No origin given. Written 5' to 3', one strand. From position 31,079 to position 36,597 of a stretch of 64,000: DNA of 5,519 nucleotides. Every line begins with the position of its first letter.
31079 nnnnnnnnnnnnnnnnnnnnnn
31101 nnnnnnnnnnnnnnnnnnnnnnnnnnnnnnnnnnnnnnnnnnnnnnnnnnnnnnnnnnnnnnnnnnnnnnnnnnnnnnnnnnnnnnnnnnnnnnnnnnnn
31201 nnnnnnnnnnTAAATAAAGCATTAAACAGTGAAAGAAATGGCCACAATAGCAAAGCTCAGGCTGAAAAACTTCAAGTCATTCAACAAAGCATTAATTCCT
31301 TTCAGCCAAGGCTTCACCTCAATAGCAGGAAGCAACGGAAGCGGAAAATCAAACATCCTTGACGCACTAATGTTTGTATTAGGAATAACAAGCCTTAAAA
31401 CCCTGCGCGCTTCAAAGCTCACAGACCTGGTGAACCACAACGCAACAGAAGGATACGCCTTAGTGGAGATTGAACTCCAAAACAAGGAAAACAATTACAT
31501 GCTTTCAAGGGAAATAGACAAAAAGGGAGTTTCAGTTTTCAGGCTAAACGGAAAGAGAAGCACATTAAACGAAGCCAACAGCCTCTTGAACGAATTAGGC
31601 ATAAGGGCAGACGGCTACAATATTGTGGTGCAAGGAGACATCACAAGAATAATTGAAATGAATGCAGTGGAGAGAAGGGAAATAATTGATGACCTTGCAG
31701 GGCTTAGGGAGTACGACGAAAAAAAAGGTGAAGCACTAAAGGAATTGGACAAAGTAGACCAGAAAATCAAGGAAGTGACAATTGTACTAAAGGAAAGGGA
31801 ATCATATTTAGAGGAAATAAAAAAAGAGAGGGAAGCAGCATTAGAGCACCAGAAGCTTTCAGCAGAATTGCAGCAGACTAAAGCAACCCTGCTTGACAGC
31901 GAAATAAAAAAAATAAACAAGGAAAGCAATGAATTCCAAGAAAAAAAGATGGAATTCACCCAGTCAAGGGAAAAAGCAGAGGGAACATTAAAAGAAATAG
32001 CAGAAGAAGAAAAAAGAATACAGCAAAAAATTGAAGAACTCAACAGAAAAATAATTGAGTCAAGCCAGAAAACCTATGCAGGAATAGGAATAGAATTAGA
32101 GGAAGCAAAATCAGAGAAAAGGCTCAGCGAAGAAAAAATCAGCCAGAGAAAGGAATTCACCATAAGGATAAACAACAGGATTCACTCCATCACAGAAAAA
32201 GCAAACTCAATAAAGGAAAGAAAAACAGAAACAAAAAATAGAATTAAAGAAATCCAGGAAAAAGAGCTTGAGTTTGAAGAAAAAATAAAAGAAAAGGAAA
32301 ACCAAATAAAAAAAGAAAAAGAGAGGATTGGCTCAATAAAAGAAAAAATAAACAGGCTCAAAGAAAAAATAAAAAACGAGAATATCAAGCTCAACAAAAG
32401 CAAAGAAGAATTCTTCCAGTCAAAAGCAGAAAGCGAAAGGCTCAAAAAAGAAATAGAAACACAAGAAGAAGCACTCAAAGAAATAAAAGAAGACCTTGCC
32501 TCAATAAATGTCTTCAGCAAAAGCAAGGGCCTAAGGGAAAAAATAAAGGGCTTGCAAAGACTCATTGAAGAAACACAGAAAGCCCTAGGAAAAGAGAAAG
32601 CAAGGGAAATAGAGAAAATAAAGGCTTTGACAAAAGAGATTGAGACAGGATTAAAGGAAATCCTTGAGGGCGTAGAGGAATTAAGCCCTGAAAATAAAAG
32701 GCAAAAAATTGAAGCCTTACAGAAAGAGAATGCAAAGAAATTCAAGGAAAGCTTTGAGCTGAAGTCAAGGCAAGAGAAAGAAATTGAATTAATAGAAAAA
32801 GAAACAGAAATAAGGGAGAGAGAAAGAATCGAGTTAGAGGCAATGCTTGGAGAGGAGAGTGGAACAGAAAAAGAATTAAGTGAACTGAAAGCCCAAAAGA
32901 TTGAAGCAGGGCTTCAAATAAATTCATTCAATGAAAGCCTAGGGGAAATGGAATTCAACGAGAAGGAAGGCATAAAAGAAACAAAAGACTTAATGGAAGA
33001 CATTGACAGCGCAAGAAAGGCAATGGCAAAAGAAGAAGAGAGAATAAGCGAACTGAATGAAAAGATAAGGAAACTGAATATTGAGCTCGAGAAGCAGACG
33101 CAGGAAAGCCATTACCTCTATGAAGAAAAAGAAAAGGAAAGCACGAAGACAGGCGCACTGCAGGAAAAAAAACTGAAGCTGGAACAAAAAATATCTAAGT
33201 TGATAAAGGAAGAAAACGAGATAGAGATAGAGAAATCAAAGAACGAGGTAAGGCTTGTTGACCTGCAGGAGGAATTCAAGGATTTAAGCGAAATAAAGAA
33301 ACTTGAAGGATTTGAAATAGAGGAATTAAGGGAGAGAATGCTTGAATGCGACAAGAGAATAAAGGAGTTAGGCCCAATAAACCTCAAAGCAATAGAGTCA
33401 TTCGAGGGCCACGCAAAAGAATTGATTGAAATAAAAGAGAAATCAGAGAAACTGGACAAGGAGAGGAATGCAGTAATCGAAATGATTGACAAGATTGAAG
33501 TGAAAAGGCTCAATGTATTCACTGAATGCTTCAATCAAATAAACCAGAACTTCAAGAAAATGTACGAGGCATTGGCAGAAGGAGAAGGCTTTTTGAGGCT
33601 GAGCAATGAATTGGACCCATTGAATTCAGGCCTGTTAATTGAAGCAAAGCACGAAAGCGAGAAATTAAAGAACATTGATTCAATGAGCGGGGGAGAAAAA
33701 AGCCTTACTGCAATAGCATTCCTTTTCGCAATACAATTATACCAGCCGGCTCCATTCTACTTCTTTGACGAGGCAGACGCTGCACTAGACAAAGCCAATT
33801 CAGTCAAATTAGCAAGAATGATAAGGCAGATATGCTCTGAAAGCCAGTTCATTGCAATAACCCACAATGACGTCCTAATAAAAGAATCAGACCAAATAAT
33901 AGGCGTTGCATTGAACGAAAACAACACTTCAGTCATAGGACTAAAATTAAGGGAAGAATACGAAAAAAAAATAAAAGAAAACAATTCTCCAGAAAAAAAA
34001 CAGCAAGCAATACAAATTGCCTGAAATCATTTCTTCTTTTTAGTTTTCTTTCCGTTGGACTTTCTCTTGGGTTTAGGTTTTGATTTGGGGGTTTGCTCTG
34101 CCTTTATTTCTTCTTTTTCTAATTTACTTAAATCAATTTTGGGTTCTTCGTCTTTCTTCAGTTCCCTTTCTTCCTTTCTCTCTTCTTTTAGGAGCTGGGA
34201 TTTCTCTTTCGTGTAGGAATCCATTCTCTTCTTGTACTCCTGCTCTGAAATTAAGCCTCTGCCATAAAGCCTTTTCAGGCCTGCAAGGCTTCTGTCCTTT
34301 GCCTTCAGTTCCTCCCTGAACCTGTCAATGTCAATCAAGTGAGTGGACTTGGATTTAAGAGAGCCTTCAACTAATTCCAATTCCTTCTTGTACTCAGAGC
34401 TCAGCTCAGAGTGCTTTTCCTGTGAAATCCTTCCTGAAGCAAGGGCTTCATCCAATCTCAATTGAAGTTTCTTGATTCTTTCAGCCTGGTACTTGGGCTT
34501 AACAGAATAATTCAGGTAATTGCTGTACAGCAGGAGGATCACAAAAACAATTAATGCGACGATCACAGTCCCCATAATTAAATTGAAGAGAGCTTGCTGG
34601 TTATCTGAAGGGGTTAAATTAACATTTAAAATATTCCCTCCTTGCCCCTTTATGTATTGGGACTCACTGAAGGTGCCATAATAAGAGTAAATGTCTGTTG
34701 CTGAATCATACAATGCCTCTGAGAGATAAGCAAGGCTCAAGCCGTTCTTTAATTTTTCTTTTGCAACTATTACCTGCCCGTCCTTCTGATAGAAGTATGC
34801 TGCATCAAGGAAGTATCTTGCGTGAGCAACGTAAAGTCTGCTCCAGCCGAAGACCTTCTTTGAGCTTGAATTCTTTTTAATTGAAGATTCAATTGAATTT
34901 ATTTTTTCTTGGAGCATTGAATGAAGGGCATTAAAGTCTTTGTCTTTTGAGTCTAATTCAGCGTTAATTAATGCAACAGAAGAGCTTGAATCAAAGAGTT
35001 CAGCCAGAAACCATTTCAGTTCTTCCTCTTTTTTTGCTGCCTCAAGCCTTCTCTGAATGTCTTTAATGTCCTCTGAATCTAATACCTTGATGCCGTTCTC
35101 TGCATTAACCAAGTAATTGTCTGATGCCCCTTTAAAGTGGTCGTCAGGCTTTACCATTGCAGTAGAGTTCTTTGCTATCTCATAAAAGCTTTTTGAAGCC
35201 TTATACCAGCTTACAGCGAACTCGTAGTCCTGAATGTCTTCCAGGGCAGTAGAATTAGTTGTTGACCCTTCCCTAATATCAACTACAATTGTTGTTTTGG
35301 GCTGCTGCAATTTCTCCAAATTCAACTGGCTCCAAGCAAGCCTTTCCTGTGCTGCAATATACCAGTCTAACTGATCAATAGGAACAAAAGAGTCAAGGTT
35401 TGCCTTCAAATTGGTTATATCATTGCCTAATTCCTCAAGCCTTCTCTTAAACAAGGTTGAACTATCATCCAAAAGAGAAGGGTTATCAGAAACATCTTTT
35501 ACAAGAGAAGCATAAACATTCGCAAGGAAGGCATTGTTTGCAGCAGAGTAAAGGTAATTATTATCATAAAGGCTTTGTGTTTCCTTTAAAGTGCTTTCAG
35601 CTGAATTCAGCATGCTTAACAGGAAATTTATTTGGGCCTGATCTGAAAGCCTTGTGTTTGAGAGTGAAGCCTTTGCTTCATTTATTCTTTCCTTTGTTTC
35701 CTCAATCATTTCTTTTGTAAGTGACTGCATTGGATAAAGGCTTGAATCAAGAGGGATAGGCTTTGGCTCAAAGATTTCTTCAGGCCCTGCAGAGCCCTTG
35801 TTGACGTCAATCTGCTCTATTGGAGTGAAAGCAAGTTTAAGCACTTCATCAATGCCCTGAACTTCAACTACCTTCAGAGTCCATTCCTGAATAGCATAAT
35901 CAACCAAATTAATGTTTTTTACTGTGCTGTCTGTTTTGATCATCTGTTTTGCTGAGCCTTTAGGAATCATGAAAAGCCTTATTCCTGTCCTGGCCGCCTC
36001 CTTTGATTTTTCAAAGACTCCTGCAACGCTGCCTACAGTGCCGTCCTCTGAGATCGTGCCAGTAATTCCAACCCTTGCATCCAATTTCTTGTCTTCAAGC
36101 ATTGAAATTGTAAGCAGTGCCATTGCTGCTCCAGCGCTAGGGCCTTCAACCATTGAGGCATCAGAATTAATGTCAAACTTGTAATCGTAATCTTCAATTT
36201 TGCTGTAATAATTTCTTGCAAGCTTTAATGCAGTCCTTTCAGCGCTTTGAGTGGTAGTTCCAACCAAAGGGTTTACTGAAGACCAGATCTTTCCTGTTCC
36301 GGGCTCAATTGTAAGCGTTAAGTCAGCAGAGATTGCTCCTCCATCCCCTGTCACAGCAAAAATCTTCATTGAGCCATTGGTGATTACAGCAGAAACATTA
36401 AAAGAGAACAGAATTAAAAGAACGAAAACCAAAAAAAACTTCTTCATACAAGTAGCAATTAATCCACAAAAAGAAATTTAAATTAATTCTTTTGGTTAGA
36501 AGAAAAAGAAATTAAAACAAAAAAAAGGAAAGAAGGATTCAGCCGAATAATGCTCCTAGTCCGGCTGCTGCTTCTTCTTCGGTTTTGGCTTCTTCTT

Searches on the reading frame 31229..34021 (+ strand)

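Call 72: search_protein_families(library=pfam, proteins=[window:31229-34021:+], max_evalue=0.00001)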
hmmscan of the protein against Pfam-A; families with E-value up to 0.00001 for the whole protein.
window:31229-34021:+ (931 aa): 5 families
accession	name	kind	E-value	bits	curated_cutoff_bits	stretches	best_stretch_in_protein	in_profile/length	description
PF02463.25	SMC_N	-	2e-34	119.4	40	1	7-901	2-219/220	RecF/RecN/SMC N terminal domain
PF13476.12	AAA_23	-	1.7e-11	45.6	27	1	9-271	1-196/201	AAA domain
PF13555.12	AAA_29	-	9e-09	35.4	27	1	8-51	2-46/61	P-loop containing region of AAA domain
PF13175.12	AAA_15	-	1.6e-07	31.7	32.1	1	7-295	3-280/374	AAA ATPase domain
PF13304.12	AAA_21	-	1.7e-06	28.8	27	0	29-101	1-83/304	AAA domain, putative AbiEii toxin, Type IV TA system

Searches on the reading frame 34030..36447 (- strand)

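Call 72: search_protein_families(library=pfam, proteins=[window:34030-36447:-], max_evalue=0.00001)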
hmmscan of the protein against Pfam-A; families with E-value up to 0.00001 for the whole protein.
window:34030-36447:- (806 aa): 1 family
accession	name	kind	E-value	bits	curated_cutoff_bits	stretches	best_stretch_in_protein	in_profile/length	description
PF05362.19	Lon_C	-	3.6e-13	50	21.1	1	84-207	91-203/205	Lon protease (S16) C-terminal proteolytic domain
